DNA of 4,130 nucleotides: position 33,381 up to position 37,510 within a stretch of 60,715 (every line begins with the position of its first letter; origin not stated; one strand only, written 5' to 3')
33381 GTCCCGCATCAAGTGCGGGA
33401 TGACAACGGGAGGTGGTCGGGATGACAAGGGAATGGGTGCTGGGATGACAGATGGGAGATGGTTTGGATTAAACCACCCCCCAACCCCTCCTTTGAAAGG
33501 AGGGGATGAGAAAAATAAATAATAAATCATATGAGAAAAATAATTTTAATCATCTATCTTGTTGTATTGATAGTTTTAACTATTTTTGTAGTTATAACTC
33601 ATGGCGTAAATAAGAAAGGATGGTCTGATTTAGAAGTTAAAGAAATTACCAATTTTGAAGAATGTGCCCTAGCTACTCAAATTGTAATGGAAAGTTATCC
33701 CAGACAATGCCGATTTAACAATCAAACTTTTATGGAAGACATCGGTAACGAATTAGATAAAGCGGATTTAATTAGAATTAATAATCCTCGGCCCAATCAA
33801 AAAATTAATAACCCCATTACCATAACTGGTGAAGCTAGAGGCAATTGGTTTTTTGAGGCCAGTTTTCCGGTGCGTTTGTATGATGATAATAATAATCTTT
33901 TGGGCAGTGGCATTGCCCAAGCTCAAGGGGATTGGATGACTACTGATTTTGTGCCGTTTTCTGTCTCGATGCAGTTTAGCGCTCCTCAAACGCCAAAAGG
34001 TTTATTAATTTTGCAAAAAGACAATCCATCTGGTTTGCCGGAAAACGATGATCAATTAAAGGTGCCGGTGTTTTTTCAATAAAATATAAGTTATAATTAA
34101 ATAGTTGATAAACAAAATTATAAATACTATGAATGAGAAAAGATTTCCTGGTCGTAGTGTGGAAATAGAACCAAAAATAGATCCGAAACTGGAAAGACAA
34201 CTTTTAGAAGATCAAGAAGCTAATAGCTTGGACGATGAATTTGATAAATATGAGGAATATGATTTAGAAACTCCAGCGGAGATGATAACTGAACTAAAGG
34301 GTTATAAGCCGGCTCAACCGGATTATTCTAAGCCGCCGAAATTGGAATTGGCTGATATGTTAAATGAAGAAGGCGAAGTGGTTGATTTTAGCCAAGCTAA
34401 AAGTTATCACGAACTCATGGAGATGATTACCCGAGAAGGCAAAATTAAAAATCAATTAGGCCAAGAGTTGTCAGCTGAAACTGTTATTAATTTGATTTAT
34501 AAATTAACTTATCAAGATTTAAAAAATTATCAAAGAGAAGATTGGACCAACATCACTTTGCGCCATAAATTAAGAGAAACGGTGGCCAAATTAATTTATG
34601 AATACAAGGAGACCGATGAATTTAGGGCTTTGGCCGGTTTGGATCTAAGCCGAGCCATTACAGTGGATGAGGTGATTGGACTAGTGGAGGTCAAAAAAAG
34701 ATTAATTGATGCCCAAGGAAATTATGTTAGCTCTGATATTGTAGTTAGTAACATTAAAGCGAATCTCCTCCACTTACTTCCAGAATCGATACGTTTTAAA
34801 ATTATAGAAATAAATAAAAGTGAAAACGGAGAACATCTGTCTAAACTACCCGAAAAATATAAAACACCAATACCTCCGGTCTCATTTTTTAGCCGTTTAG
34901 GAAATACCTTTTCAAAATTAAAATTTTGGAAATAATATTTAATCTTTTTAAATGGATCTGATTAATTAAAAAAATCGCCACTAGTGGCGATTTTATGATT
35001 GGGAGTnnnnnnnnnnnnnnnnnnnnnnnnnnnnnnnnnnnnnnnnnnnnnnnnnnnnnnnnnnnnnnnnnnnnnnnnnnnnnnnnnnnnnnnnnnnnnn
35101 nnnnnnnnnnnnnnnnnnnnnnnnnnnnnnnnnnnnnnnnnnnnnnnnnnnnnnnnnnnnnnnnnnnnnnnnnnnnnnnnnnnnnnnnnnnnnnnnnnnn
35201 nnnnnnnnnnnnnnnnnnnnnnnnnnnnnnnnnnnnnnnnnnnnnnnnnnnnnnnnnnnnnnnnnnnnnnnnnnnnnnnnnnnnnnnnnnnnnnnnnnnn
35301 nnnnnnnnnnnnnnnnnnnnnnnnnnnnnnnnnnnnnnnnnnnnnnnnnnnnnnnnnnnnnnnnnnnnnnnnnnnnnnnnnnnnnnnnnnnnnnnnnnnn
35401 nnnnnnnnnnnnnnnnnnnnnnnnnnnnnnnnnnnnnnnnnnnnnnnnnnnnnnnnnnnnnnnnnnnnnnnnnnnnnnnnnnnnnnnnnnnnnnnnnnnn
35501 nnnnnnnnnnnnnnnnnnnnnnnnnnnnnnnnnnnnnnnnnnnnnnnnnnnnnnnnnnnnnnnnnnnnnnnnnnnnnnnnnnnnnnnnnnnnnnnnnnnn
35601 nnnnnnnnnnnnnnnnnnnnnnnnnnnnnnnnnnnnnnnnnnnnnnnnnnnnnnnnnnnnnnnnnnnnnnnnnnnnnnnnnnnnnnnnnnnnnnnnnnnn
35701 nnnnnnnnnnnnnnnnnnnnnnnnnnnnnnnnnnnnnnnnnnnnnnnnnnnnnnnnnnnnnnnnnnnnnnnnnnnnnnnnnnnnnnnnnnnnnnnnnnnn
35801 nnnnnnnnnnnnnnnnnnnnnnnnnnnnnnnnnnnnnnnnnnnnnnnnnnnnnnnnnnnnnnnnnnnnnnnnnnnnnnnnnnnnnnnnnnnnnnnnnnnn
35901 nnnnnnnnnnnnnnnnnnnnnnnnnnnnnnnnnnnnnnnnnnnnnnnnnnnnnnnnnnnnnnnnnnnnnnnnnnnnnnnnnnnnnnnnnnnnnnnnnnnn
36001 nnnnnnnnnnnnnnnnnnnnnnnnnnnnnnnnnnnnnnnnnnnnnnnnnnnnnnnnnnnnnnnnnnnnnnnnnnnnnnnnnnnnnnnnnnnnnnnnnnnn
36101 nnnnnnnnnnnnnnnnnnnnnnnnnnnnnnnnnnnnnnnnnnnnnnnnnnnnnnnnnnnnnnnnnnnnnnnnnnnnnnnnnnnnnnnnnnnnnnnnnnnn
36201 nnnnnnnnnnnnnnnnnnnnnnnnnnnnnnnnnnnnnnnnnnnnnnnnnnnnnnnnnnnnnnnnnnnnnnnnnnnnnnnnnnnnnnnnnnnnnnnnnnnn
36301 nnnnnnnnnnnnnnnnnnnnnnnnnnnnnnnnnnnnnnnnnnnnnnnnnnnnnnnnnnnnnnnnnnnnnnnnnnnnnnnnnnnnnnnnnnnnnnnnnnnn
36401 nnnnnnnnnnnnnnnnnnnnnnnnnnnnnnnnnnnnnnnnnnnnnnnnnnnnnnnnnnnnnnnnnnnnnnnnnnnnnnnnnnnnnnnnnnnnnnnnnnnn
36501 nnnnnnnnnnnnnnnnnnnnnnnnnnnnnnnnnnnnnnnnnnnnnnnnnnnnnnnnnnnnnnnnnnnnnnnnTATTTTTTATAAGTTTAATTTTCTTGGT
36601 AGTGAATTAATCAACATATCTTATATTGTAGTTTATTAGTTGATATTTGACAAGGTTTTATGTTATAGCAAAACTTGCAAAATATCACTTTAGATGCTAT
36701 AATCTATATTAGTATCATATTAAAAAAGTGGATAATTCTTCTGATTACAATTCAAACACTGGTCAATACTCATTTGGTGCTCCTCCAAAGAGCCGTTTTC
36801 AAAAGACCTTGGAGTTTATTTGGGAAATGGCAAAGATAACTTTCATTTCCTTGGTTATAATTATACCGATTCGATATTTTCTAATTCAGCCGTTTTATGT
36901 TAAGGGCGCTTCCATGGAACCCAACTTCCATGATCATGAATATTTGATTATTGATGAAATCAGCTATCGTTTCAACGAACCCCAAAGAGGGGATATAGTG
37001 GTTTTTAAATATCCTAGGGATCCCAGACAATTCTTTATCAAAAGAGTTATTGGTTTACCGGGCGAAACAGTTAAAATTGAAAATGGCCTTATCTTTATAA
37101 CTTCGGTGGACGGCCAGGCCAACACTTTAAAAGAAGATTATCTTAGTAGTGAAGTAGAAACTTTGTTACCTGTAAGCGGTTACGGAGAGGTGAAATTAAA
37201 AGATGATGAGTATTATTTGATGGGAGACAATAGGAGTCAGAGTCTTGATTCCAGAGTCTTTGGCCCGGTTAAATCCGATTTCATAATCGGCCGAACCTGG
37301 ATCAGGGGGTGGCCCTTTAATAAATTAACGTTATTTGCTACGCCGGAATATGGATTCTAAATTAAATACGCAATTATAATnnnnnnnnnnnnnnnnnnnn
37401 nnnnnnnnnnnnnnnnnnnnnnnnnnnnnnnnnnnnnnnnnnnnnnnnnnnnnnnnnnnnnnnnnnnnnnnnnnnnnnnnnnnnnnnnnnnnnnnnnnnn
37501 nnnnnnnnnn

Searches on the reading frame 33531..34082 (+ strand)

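Call 81: search_protein_families(library=pfam, proteins=[window:33531-34082:+], max_evalue=1)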
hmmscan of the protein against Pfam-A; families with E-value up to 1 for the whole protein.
window:33531-34082:+ (183 aa): 2 families
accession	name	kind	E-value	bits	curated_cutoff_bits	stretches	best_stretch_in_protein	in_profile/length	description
PF10648.15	Gmad2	-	1.3e-13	51.4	25.7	1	81-166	2-82/86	Immunoglobulin-like domain of bacterial spore germination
PF17957.7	Big_7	-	0.059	14.5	24.1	1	81-137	3-58/70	Bacterial Ig domain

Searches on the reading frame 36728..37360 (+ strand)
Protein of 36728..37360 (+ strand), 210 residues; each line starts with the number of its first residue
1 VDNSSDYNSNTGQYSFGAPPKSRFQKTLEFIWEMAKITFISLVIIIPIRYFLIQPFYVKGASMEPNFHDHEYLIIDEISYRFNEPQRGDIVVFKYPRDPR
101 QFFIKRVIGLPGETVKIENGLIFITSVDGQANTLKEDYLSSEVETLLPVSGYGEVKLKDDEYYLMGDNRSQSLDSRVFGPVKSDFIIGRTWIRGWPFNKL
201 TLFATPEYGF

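Call 81: search_protein_families(library=pfam, proteins=[window:36728-37360:+], max_evalue=1)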
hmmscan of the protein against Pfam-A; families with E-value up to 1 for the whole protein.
window:36728-37360:+ (210 aa): 3 families
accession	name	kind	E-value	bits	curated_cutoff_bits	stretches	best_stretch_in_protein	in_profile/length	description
PF10502.14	Peptidase_S26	-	1.7e-45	155.4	22.9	1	32-195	2-168/168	Signal peptidase, peptidase S26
PF00717.28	Peptidase_S24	-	3.2e-07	30.5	23.3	1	57-114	39-88/116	Peptidase S24-like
PF14478.12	DUF4430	-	0.18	12.7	23.8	1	119-160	23-63/72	Domain of unknown function (DUF4430)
